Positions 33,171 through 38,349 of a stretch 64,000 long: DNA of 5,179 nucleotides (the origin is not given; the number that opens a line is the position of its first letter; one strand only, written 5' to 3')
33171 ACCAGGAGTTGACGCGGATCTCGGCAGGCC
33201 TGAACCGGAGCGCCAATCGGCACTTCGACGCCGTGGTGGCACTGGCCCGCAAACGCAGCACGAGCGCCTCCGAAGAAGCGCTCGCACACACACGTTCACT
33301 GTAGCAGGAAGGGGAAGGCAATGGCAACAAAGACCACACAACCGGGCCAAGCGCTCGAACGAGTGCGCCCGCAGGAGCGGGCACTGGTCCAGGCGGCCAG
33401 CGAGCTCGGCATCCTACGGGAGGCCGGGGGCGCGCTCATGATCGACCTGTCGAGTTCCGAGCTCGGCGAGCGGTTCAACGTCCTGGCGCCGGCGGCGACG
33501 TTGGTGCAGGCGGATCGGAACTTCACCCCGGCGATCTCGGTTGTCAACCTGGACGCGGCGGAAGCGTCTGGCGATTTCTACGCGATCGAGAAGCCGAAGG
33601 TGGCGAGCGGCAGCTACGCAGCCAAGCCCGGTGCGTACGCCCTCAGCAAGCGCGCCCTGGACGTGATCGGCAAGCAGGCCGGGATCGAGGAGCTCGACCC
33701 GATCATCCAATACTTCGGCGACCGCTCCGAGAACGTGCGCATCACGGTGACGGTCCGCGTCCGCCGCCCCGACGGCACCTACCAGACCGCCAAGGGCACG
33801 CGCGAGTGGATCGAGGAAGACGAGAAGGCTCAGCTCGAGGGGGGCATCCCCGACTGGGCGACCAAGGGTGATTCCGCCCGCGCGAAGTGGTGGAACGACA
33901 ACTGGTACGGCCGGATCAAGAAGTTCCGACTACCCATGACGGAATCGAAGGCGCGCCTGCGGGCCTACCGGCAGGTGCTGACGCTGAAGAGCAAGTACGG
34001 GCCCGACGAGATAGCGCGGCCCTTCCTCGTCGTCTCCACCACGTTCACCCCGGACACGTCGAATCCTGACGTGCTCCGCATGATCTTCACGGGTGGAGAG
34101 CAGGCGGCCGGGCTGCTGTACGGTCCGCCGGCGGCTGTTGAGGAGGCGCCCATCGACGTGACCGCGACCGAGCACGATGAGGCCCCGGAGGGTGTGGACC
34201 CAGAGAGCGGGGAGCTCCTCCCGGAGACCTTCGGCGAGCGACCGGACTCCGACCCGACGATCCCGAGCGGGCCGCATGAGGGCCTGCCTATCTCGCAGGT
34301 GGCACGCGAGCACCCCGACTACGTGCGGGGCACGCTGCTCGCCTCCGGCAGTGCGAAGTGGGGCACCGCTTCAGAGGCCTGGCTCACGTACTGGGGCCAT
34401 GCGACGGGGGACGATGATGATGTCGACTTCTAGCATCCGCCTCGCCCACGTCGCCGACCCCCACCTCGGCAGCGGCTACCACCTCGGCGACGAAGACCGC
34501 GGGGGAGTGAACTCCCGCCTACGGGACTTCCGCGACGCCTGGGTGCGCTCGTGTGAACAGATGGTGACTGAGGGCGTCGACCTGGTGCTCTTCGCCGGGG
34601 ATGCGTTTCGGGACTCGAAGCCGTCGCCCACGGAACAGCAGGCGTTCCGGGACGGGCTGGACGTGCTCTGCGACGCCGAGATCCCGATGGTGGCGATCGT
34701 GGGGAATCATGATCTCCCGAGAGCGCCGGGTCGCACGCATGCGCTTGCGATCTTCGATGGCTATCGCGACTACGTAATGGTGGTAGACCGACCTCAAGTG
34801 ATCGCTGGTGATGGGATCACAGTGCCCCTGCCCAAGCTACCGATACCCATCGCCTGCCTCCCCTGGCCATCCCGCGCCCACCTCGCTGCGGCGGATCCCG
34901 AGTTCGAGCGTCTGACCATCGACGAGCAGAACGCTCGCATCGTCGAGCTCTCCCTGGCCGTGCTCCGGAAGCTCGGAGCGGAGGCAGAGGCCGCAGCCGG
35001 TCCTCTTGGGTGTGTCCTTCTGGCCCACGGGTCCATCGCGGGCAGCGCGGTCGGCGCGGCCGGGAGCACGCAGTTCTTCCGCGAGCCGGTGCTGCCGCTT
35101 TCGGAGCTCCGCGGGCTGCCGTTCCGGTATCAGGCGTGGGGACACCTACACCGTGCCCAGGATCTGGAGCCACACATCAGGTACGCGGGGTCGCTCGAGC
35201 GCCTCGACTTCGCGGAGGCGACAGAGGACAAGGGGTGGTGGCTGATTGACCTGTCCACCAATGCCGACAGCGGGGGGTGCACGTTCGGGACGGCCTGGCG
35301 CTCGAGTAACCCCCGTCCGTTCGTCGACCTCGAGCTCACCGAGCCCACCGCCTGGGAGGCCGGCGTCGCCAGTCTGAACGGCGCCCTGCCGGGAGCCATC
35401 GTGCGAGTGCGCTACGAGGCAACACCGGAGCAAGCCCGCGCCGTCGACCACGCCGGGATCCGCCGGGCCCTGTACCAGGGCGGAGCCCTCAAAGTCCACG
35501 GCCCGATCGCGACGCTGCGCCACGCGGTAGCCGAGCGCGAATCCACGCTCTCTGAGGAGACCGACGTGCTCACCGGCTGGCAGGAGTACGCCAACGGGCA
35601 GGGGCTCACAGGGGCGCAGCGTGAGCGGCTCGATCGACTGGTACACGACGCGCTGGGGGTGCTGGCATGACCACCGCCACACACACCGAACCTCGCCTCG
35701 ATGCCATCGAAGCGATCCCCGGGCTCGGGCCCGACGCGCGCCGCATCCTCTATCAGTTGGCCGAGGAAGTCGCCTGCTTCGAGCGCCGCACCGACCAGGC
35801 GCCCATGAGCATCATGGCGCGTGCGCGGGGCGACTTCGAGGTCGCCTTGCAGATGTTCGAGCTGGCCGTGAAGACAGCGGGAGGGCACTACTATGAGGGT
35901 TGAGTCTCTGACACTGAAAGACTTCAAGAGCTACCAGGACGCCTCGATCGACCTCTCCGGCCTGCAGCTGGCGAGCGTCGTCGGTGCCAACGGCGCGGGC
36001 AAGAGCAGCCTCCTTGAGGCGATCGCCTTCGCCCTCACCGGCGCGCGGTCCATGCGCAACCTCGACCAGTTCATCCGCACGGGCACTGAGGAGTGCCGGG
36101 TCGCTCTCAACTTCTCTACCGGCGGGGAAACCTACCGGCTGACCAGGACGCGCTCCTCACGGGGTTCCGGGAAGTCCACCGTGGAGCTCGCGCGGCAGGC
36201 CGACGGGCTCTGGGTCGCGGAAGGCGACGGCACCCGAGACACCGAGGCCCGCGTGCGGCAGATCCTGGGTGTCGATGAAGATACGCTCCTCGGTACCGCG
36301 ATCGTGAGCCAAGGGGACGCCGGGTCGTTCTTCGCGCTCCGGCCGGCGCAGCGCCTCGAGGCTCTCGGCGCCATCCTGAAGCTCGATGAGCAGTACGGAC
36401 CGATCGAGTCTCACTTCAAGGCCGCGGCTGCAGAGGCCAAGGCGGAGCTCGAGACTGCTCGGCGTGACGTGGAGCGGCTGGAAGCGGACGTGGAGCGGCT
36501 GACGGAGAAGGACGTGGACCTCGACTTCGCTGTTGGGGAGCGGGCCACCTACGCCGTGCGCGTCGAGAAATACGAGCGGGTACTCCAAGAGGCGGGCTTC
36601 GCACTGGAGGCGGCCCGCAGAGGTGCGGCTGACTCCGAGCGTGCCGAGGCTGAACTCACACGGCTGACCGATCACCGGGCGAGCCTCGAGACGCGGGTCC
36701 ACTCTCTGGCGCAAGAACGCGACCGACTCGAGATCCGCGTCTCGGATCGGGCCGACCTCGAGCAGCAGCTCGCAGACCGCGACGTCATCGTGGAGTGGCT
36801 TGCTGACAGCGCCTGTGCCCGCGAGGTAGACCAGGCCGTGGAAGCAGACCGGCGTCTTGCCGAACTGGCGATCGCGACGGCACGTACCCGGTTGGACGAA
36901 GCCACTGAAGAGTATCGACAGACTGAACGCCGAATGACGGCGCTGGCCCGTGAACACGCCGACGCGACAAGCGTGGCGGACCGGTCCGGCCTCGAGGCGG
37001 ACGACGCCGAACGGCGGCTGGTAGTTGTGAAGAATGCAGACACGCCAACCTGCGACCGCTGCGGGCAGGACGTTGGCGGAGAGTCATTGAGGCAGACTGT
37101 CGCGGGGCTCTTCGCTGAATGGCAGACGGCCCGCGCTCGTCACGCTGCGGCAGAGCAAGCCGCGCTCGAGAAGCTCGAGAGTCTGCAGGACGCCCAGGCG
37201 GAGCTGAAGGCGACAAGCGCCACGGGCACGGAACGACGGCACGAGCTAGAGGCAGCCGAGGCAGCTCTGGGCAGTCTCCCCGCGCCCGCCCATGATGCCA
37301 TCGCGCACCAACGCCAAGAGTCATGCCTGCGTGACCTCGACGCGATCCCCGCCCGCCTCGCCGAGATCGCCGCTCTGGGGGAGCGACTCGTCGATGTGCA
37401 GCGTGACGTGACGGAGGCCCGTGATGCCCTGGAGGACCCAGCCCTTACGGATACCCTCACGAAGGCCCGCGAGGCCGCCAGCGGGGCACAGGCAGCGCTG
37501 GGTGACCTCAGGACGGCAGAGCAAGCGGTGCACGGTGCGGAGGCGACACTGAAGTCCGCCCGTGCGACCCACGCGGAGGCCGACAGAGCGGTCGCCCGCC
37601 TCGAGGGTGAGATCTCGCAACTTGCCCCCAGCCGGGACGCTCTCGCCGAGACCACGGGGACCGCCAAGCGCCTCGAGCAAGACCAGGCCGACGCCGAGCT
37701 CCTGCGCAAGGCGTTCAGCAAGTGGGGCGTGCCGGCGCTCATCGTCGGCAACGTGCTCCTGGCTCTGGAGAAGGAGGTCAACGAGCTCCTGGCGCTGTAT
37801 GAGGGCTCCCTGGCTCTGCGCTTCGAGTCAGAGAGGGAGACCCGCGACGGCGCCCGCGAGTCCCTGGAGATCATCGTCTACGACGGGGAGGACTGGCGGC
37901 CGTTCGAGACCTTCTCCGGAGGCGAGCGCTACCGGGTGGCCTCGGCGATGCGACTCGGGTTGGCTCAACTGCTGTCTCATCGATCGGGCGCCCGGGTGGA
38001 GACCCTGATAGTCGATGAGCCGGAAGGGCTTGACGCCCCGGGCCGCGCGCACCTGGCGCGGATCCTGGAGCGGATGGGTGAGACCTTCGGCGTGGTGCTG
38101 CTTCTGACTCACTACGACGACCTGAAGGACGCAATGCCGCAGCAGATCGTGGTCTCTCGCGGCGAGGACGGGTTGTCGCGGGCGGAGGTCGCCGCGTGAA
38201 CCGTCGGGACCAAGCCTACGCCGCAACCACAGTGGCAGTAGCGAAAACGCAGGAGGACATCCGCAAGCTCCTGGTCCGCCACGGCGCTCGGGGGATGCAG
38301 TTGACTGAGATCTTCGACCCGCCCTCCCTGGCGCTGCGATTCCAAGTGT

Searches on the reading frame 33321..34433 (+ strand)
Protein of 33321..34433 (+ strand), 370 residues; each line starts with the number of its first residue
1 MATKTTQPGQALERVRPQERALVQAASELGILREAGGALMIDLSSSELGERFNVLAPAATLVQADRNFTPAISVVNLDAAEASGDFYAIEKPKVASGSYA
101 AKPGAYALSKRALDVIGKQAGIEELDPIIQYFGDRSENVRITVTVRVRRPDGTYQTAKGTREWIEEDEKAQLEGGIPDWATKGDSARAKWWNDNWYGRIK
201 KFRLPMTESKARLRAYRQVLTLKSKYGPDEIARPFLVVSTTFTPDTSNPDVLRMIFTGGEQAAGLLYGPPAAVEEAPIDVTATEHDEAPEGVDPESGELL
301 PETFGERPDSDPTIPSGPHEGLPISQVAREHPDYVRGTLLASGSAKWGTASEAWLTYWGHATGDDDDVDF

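Call 41: search_protein_families(library=phrogs, proteins=[window:33321-34433:+], max_evalue=0.00001)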
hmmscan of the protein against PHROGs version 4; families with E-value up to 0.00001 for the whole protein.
window:33321-34433:+ (370 aa): 1 family
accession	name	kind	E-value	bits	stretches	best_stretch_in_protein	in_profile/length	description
phrog_13782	-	unknown function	1.5e-18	68.4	1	50-315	17-283/338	-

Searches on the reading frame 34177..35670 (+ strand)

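Call 41: search_protein_families(library=phrogs, proteins=[window:34177-35670:+], max_evalue=0.00001)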
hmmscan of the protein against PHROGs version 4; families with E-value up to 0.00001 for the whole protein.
window:34177-35670:+ (497 aa): 1 family
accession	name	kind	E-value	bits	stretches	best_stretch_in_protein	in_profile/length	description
phrog_100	-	DNA, RNA and nucleotide metabolism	3.1e-20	73.2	2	320-489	213-368/989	SbcD-like subunit of palindrome specific endonuclease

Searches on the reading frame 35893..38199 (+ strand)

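Call 41: search_protein_families(library=phrogs, proteins=[window:35893-38199:+], max_evalue=0.00001)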
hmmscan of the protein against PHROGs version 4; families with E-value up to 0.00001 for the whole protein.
window:35893-38199:+ (768 aa): 8 families
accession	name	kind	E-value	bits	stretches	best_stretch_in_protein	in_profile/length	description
phrog_77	-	DNA, RNA and nucleotide metabolism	6e-68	231.3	1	1-762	296-950/967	SbcC-like subunit of palindrome specific endonuclease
phrog_19980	-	unknown function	1.2e-25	91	2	1-354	1-353/1068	-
phrog_1499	-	unknown function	4.3e-16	60.2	1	1-363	3-246/427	-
phrog_293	-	moron, auxiliary metabolic gene and host takeover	5e-11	42.3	1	654-755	529-621/1058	ABC transporter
phrog_4747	-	unknown function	6.3e-10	39.7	1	1-77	1-78/610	-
phrog_8323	-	unknown function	7.9e-07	29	1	1-51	49-98/623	-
phrog_7507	-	unknown function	3.9e-06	27.4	1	1-50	2-50/483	-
phrog_9802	-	unknown function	5.5e-06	26.7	1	1-49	3-50/438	-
